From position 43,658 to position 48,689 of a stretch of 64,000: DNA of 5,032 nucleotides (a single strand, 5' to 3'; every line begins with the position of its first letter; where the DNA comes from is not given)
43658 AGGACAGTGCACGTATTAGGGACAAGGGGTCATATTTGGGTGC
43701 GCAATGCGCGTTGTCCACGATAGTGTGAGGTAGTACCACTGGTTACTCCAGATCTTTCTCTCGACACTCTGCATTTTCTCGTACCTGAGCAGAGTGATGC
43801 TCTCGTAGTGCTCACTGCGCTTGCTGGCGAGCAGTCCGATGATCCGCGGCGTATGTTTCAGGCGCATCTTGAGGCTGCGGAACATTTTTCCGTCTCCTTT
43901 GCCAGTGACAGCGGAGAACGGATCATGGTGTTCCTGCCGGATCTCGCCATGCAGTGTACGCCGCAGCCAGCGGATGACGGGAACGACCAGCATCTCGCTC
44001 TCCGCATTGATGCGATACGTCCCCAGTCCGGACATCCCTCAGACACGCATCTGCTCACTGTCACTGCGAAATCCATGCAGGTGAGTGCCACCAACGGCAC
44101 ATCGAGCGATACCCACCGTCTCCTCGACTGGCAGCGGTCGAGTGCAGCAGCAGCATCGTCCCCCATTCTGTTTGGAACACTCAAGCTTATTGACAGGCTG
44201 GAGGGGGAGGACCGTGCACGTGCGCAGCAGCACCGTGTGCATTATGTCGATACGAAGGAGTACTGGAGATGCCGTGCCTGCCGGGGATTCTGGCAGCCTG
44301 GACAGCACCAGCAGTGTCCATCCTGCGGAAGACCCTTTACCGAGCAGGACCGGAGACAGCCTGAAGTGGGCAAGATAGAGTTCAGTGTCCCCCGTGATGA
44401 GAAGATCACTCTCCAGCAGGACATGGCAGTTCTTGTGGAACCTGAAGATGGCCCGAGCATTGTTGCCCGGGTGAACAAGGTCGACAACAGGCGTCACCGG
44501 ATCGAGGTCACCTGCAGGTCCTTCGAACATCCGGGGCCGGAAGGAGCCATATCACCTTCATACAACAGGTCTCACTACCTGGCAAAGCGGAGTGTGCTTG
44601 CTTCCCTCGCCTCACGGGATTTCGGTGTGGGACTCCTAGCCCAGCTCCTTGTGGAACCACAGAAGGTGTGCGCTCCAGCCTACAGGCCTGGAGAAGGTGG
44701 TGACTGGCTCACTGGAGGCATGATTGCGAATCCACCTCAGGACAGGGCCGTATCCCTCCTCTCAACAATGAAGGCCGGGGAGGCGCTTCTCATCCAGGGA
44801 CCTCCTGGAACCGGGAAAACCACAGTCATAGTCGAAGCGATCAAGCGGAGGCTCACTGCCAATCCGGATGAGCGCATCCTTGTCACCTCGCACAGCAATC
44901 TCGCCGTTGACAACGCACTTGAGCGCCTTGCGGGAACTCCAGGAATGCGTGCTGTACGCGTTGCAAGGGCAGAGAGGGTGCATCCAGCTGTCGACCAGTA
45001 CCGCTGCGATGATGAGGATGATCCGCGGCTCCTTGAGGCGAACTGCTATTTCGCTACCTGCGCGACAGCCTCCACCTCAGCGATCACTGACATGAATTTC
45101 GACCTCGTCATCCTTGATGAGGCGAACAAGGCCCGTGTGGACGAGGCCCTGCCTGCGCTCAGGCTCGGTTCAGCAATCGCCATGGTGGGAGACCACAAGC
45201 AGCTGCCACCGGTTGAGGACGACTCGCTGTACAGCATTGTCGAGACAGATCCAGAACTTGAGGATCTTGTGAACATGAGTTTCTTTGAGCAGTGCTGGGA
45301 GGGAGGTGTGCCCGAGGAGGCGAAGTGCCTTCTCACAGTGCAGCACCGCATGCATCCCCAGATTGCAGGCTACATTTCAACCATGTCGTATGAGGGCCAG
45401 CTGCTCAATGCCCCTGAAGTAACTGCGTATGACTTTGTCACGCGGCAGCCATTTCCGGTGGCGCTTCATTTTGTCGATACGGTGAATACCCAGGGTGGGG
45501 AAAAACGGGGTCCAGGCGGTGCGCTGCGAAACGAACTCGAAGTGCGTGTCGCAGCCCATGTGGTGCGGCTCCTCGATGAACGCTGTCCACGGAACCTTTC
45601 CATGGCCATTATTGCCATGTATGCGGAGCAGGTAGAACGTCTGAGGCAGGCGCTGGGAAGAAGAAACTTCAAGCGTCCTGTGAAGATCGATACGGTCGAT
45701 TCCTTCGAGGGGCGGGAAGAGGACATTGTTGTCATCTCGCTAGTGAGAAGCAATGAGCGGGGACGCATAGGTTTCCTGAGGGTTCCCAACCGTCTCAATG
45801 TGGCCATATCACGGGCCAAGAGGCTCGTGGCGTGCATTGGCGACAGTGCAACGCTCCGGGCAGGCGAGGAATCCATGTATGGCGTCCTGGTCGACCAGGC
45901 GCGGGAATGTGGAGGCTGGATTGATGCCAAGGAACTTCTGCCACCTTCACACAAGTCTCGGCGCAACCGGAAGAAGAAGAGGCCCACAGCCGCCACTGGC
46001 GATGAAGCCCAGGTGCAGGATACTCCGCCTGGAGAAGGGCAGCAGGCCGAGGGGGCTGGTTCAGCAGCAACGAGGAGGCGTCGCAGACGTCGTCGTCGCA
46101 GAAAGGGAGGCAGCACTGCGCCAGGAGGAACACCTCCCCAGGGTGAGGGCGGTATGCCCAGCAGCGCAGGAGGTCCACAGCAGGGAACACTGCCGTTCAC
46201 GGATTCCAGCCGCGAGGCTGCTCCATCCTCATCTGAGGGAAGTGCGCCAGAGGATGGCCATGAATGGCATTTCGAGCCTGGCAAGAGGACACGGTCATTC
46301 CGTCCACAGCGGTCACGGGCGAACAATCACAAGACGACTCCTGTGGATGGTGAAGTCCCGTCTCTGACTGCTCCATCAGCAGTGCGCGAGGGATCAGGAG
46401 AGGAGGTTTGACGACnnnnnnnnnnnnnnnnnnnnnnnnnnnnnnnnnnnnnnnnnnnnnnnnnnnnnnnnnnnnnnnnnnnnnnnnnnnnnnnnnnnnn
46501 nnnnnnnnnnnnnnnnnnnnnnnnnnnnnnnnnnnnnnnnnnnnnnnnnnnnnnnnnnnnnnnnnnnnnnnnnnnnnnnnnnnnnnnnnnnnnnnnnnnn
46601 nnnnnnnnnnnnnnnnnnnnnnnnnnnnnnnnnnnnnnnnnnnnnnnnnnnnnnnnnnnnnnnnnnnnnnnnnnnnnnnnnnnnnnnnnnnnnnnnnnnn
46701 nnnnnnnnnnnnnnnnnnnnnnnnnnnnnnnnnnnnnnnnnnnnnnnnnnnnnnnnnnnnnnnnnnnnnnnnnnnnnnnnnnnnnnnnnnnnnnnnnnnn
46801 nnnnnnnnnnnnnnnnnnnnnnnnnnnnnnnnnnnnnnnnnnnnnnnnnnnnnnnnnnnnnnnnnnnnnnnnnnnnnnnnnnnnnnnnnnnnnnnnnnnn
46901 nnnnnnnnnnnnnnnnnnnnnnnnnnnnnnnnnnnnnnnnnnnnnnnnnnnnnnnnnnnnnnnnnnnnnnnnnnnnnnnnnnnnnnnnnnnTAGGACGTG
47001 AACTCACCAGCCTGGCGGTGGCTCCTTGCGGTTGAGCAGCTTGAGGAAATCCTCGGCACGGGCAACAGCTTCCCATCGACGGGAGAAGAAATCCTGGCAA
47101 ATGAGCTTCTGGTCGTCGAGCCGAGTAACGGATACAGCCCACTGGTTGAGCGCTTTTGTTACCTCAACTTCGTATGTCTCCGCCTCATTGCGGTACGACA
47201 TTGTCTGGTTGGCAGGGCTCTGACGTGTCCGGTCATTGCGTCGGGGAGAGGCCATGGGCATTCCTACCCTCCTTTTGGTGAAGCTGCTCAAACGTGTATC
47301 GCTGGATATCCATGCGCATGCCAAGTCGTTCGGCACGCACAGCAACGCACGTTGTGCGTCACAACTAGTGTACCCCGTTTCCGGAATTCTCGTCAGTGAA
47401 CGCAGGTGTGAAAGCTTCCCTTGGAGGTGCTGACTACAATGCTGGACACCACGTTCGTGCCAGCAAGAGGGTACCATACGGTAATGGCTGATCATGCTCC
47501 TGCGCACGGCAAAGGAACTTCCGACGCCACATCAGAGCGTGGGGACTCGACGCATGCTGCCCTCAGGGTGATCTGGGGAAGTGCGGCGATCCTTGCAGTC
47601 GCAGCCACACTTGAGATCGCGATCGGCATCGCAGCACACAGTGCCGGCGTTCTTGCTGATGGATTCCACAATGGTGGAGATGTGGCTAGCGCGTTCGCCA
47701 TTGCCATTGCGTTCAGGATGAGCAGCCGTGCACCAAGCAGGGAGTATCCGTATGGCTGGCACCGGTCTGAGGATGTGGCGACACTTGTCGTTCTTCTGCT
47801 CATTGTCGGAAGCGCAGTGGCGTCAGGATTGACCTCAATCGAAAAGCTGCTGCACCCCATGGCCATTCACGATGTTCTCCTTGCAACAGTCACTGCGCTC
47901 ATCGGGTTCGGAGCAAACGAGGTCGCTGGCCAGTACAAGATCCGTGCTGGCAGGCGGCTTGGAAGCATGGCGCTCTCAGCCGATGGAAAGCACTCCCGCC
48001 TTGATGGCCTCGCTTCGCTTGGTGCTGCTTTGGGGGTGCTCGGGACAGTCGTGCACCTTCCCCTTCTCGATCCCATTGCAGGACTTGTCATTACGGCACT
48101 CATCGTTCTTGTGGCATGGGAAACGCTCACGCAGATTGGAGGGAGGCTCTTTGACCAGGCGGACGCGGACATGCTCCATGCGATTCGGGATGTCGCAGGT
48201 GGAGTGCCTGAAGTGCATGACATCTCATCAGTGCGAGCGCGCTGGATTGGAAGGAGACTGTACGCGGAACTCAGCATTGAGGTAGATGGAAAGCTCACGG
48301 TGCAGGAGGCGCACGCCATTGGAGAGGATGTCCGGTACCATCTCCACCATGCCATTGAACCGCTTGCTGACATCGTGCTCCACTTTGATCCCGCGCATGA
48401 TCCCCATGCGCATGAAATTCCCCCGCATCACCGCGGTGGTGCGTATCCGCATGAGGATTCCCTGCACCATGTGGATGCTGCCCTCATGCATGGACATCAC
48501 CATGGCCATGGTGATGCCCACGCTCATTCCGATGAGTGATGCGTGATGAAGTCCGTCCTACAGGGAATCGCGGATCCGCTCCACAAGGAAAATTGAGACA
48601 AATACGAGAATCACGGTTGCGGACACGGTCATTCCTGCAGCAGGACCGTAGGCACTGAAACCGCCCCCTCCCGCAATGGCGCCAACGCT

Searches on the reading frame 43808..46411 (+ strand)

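Call 90: search_protein_families(library=pfam, proteins=[window:43808-46411:+], max_evalue=0.00001)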
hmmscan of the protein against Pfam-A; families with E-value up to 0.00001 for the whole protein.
window:43808-46411:+ (867 aa): 6 families
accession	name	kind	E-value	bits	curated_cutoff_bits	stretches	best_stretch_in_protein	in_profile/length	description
PF13087.12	AAA_12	-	2.8e-43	148.2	27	1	489-680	2-194/195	AAA domain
PF13086.12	AAA_11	-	2.9e-34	119.4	27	2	308-401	3-107/257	AAA domain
PF13604.12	AAA_30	-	2.4e-11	44.2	27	1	308-478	3-140/191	AAA domain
PF13245.12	AAA_19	-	6.9e-11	42.9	25.1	1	324-469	11-132/134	AAA domain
PF01443.25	Viral_helicase1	-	9.6e-08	32.5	21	0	417-541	46-164/228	Viral superfamily 1 RNA helicase core domain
PF04851.21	ResIII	-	8.9e-06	26.1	22.5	0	311-439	8-134/164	Type III restriction enzyme, res subunit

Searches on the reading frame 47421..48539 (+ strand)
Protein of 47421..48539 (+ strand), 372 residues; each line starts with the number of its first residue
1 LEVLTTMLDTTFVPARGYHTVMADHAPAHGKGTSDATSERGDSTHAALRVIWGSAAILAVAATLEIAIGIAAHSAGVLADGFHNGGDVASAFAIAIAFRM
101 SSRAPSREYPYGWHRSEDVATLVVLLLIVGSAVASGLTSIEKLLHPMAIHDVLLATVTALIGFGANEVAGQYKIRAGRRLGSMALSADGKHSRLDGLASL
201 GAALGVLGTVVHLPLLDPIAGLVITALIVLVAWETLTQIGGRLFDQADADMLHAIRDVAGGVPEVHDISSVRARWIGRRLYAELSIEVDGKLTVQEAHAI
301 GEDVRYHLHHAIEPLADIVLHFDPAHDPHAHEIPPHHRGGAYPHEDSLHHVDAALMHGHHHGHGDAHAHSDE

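Call 90: search_protein_families(library=pfam, proteins=[window:47421-48539:+], max_evalue=0.00001)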
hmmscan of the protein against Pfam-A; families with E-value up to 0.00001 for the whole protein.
window:47421-48539:+ (372 aa): 2 families
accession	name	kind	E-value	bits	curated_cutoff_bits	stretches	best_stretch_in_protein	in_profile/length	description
PF01545.26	Cation_efflux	-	3.4e-39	135.1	26.6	1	54-236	4-190/198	Cation efflux family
PF16916.11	ZT_dimer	-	9.5e-15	54.8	26.7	1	248-324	2-77/78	Dimerisation domain of Zinc Transporter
